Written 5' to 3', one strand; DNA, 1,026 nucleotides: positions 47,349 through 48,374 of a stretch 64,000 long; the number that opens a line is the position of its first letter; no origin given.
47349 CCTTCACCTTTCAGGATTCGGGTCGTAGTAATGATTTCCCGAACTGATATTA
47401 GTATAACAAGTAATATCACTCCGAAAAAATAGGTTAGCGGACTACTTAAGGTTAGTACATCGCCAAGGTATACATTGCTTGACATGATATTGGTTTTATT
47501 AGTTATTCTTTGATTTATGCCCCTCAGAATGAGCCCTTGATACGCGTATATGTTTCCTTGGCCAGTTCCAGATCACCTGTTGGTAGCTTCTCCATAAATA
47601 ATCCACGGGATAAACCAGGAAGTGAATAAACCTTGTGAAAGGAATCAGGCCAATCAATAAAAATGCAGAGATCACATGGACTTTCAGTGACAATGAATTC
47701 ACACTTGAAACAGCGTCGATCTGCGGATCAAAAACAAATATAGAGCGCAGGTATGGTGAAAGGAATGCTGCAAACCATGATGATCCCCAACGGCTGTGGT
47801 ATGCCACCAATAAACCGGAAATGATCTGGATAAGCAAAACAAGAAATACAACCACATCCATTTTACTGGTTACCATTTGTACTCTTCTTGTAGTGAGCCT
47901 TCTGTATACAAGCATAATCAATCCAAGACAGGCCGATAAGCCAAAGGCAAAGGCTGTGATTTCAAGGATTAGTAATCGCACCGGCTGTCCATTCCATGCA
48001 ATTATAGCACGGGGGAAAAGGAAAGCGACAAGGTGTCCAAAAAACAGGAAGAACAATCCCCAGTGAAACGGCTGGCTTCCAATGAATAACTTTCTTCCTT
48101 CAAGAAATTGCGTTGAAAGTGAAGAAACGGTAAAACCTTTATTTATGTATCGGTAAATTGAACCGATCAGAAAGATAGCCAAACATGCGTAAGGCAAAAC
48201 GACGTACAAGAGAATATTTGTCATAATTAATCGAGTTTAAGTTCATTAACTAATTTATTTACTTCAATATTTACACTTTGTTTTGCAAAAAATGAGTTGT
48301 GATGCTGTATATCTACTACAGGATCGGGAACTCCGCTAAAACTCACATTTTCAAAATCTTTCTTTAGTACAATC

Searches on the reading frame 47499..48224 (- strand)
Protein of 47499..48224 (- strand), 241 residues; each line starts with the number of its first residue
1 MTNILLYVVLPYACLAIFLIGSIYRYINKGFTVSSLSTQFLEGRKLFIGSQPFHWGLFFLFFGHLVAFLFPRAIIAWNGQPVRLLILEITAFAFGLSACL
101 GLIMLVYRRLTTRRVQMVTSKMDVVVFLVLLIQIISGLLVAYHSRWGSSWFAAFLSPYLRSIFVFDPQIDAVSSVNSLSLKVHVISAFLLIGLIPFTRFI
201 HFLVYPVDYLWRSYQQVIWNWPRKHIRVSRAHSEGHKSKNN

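Call 7: search_protein_families(library=pfam, proteins=[window:47499-48224:-], max_evalue=0.00001)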
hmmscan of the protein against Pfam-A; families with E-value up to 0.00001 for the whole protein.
window:47499-48224:- (241 aa): 1 family
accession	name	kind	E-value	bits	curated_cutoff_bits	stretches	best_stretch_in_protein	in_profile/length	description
PF02665.19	Nitrate_red_gam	-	1.2e-60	205.3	22.9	1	3-219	1-216/217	Nitrate reductase gamma subunit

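Call 69: search_protein_families(library=ncbifam, proteins=[window:47499-48224:-], max_evalue=1e-8)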
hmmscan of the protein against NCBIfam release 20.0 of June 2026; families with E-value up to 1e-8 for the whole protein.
window:47499-48224:- (241 aa): 1 family
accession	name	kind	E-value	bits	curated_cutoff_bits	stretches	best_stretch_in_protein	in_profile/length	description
TIGR00351.1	narI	equivalog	9.5e-39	133.5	105.55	1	1-216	3-220/225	respiratory nitrate reductase subunit gamma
